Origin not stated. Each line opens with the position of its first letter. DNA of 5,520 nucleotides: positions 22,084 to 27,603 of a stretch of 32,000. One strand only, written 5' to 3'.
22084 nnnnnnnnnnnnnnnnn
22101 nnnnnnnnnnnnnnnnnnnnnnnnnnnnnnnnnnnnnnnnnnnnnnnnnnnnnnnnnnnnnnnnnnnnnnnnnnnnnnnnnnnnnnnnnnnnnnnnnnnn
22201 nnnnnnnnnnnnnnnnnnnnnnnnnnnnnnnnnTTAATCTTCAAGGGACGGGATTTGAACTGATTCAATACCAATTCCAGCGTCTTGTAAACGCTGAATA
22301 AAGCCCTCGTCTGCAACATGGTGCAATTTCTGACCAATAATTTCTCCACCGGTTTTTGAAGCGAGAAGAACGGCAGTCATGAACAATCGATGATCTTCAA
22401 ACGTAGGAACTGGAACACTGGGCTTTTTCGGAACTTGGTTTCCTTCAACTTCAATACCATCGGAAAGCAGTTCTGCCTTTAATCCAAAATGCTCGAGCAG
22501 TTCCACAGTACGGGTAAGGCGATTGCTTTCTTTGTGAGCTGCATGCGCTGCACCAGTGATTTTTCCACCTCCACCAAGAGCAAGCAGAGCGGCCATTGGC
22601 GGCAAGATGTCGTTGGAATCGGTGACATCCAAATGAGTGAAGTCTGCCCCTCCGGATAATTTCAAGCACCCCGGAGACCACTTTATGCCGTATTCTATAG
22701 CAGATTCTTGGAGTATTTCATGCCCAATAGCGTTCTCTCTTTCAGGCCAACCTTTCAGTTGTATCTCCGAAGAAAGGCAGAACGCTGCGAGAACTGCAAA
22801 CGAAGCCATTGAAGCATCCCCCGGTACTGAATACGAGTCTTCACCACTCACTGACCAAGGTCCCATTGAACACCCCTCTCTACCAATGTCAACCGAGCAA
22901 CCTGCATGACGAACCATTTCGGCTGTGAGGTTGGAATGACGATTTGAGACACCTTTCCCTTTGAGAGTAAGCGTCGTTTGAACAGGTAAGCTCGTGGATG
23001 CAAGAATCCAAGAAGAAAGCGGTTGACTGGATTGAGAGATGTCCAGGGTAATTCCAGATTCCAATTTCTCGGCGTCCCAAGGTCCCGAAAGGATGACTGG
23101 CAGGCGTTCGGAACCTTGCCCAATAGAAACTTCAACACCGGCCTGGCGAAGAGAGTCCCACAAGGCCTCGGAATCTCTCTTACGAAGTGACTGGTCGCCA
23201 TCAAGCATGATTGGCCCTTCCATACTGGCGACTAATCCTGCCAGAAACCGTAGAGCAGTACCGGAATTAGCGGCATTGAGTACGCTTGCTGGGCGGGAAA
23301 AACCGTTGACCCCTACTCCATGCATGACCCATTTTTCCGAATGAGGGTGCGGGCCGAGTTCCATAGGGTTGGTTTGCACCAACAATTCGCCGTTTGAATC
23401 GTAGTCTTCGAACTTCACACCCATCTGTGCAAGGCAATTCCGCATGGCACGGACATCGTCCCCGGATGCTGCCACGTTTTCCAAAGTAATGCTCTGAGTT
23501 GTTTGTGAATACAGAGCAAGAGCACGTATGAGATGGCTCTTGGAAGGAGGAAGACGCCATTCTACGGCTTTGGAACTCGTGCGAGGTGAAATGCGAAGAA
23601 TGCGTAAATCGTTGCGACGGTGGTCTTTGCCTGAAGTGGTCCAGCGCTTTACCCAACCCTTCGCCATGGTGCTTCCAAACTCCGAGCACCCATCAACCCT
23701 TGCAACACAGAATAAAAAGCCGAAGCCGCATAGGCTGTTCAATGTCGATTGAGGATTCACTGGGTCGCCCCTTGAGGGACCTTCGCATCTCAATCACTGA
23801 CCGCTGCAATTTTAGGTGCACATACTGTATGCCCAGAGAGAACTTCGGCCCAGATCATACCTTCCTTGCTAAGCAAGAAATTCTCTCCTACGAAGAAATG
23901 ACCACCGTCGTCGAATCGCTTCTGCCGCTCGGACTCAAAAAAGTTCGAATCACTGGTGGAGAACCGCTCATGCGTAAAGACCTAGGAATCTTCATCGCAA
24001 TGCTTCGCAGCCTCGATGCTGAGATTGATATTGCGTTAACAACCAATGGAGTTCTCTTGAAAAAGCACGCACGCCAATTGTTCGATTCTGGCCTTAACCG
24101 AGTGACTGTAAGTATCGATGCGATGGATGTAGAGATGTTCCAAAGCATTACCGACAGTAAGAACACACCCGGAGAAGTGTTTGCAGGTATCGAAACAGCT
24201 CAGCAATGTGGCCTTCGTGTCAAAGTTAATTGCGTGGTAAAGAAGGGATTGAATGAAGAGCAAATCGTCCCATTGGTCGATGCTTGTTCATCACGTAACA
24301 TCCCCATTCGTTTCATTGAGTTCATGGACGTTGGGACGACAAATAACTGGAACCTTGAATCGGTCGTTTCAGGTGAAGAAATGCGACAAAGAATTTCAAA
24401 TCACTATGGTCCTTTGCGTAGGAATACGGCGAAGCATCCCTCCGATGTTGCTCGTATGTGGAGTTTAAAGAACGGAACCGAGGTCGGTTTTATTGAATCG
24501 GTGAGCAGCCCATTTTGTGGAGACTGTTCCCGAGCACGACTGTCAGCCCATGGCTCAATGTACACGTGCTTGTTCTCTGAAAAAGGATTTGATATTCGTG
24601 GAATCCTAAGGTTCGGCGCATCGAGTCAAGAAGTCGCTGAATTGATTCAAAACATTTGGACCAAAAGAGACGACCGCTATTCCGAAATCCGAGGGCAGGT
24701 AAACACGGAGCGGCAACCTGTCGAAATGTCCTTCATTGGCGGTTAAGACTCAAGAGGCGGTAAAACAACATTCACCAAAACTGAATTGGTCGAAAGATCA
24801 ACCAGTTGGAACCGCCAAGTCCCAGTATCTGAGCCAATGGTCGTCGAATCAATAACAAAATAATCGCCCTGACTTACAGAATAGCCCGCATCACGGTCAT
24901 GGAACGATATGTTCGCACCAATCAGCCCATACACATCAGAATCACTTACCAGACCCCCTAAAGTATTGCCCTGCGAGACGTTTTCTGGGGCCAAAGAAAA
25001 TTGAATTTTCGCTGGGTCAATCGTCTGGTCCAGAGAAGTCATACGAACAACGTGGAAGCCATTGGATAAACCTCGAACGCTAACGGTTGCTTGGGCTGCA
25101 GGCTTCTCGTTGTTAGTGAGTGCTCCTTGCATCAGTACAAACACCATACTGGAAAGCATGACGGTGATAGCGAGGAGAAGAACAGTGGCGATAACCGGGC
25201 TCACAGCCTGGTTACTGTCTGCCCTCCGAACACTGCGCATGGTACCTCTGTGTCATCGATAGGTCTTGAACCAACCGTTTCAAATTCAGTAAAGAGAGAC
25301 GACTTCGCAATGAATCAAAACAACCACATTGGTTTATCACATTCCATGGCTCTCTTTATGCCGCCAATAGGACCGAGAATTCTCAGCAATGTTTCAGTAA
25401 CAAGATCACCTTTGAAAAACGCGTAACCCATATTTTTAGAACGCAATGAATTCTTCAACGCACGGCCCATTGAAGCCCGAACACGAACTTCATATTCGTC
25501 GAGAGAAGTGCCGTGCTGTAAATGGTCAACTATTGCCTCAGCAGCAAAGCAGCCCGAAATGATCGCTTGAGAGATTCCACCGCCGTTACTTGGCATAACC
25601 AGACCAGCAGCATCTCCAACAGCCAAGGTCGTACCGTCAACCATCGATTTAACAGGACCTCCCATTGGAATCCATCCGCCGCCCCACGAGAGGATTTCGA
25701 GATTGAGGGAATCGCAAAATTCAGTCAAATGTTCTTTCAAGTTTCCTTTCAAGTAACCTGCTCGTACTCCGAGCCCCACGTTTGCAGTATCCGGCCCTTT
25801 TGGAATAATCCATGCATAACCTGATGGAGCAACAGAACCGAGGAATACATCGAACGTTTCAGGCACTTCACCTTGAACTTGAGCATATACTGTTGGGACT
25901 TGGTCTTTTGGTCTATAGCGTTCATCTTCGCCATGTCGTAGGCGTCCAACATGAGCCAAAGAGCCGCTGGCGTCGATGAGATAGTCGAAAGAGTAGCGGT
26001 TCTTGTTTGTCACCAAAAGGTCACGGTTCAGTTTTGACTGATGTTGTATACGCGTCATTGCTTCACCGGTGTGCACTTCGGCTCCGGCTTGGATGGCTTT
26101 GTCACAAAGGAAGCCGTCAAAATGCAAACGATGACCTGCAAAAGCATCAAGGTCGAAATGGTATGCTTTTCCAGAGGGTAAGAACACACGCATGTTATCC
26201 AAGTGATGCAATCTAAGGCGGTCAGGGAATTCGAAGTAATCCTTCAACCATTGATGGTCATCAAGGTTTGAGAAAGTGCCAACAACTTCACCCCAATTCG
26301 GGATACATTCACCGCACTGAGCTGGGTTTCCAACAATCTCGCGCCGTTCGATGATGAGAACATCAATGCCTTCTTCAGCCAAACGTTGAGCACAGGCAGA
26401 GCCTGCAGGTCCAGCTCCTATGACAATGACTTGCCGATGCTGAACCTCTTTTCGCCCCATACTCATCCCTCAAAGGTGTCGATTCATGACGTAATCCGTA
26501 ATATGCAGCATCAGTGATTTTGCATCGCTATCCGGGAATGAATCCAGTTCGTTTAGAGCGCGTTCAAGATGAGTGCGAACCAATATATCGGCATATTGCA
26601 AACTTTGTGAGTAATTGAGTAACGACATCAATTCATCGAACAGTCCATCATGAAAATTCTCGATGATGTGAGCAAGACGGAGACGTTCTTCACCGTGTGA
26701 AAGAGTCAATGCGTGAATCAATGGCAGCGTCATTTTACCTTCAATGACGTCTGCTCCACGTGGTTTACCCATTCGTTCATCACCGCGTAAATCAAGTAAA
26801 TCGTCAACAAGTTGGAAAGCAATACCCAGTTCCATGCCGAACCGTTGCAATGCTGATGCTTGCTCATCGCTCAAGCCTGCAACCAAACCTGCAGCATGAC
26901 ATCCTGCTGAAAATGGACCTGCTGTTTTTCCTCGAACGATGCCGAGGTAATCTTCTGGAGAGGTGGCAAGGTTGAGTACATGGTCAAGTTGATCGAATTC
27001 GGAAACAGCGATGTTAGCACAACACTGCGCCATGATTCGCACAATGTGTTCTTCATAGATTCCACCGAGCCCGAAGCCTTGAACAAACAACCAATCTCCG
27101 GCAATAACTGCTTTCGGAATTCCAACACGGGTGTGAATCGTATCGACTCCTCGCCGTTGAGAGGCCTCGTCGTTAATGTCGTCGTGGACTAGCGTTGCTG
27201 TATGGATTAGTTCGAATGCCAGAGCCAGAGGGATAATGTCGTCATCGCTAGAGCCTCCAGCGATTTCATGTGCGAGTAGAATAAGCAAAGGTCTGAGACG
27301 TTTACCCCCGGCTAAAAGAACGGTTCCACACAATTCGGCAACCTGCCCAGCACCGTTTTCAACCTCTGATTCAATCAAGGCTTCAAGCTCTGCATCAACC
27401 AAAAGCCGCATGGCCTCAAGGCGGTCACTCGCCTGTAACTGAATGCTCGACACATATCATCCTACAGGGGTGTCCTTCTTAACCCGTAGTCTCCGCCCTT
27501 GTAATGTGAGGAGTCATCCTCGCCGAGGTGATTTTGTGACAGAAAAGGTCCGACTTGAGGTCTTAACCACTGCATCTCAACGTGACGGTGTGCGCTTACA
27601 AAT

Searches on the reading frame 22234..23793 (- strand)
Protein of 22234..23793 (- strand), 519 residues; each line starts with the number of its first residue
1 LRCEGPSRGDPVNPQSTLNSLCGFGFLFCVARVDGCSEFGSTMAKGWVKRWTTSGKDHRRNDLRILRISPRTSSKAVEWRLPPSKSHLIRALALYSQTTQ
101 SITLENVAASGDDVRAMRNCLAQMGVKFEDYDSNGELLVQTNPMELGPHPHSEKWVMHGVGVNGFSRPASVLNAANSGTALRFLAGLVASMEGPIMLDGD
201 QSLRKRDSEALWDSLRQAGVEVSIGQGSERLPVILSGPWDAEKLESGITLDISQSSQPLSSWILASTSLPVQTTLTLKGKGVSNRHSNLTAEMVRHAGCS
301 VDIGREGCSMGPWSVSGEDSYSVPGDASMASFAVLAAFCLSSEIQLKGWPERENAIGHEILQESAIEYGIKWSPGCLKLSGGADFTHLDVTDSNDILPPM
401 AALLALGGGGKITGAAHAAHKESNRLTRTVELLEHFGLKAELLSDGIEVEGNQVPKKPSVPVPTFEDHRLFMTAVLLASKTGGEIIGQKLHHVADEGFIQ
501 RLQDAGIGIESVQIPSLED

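Call 19: search_protein_families(library=pfam, proteins=[window:22234-23793:-], max_evalue=0.001)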
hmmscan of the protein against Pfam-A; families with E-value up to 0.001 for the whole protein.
window:22234-23793:- (519 aa): 1 family
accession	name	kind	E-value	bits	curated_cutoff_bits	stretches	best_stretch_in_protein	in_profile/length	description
PF00275.25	EPSP_synthase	-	2.6e-47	161.9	22.8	1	80-494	12-407/417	EPSP synthase (3-phosphoshikimate 1-carboxyvinyltransferase)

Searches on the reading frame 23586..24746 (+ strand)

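Call 19: search_protein_families(library=pfam, proteins=[window:23586-24746:+], max_evalue=0.001)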
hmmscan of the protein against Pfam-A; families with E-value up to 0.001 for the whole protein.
window:23586-24746:+ (386 aa): 3 families
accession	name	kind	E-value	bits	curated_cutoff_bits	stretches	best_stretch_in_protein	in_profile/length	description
PF06463.18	Mob_synth_C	-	1.6e-34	119.1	37.4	1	241-366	3-127/128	Molybdenum Cofactor Synthesis C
PF04055.27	Radical_SAM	-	9.5e-32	110.9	29.5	1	68-232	1-164/166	Radical SAM superfamily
PF13353.11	Fer4_12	-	0.00012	22.8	22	1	73-179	14-115/137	4Fe-4S single cluster domain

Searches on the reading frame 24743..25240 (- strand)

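Call 19: search_protein_families(library=pfam, proteins=[window:24743-25240:-], max_evalue=0.001)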
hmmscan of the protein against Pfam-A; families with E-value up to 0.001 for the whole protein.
window:24743-25240:- (165 aa): 1 family
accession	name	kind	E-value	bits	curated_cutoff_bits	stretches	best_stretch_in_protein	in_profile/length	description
PF07790.16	Pilin_N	-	3e-09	38.1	25.2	1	11-60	1-49/78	Archaeal Type IV pilin, N-terminal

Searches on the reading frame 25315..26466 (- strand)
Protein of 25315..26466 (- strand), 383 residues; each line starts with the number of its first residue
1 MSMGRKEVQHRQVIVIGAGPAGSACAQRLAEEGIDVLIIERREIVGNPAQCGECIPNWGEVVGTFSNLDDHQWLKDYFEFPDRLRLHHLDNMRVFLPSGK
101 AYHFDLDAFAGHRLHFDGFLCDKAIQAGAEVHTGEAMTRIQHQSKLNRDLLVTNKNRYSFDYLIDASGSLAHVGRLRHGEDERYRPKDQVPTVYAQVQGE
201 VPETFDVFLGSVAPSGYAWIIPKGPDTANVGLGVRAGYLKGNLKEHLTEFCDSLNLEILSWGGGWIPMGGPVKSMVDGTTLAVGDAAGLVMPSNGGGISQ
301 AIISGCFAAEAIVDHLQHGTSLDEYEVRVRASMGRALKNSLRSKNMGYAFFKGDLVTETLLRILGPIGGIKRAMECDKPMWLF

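Call 19: search_protein_families(library=pfam, proteins=[window:25315-26466:-], max_evalue=0.001)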
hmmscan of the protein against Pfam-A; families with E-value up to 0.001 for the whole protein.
window:25315-26466:- (383 aa): 13 families
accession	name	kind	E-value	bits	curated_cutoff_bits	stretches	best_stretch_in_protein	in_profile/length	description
PF22578.2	GGR_cat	-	5.5e-13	49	27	1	200-253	15-70/88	Geranylgeranyl reductase catalytic domain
PF05834.18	Lycopene_cycl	-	1.8e-11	44.2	23.4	2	13-82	2-71/380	Lycopene cyclase protein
PF01266.30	DAO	-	2e-10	41.2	27.9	1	13-46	2-35/353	FAD dependent oxidoreductase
PF07992.20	Pyr_redox_2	-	2.4e-10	40.8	26.1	1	12-173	2-113/291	Pyridine nucleotide-disulphide oxidoreductase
PF01494.25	FAD_binding_3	-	5.3e-10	39.5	22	1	12-43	3-34/349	FAD binding domain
PF13450.12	NAD_binding_8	-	1.4e-08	35.4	21.9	1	15-46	1-32/68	NAD(P)-binding Rossmann-like domain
PF04820.20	Trp_halogenase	-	1.8e-08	34.2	21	1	101-335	152-377/458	Tryptophan halogenase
PF03486.20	HI0933_like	-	1e-06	28.9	50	1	12-46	2-36/244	HI0933-like protein Rossmann domain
PF12831.13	FAD_oxidored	-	3.7e-06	26.9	27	1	12-46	1-35/416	FAD dependent oxidoreductase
PF13738.12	Pyr_redox_3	-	6.1e-06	26.1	30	1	14-45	1-33/305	Pyridine nucleotide-disulphide oxidoreductase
PF00890.30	FAD_binding_2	-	4e-05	23.4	20.4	1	13-43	2-32/414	FAD binding domain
PF01946.23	Thi4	-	4.2e-05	23.3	26.2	1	10-47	17-55/235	Thi4 family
PF01134.28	GIDA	-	0.00015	21.4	22.1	1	12-53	1-37/391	Glucose inhibited division protein A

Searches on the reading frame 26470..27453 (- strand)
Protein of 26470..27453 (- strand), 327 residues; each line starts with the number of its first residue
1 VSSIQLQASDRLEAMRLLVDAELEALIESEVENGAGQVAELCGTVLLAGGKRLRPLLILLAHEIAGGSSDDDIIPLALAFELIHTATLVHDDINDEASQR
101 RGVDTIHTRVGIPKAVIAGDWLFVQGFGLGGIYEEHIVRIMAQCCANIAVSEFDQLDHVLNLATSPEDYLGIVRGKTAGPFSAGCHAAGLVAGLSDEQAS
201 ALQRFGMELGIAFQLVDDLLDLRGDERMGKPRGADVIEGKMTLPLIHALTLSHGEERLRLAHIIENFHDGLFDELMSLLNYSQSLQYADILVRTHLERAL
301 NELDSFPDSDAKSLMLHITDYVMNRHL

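Call 19: search_protein_families(library=pfam, proteins=[window:26470-27453:-], max_evalue=0.001)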
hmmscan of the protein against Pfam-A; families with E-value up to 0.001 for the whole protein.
window:26470-27453:- (327 aa): 1 family
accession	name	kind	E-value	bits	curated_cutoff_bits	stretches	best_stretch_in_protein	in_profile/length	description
PF00348.22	polyprenyl_synt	-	1e-58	199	27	1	41-266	7-236/251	Polyprenyl synthetase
